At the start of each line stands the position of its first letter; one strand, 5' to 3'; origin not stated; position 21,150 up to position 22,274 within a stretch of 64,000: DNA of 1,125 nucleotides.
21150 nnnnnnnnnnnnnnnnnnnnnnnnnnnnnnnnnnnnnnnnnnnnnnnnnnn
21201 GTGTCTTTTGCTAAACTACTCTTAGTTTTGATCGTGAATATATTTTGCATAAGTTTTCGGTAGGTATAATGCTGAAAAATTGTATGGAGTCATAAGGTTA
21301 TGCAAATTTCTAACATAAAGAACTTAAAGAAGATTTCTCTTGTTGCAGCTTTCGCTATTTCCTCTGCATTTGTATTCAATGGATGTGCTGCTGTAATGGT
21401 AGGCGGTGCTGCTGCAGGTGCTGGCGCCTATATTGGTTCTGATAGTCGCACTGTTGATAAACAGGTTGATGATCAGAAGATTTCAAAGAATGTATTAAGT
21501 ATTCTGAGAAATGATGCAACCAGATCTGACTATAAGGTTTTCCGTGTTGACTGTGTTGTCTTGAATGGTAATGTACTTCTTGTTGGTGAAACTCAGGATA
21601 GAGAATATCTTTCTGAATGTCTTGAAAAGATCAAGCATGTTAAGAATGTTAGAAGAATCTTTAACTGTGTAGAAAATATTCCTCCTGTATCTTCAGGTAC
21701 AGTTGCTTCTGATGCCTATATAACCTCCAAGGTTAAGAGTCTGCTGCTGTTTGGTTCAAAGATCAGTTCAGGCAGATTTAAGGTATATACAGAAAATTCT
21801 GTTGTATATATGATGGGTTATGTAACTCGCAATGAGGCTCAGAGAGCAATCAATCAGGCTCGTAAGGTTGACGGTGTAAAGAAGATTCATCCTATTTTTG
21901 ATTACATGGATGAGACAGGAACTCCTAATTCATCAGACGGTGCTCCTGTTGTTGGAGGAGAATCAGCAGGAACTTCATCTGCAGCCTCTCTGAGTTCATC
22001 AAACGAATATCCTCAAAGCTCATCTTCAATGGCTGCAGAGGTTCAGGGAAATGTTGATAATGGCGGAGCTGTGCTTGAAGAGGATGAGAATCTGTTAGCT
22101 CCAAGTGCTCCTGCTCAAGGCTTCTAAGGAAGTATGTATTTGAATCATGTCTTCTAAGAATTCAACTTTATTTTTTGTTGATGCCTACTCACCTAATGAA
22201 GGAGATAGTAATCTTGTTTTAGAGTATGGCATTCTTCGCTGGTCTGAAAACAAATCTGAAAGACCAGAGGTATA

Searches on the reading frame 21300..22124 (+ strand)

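Call 69: search_protein_families(library=pfam, proteins=[window:21300-22124:+])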
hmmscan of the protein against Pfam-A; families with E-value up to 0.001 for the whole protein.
window:21300-22124:+ (275 aa): 2 families
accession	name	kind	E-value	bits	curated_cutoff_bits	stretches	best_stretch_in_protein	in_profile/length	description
PF04972.22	BON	-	1.4e-17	64.1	27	1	137-197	1-62/69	BON domain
PF12092.13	DUF3568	-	0.00034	21.2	23.2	1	11-45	1-35/124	Protein of unknown function (DUF3568)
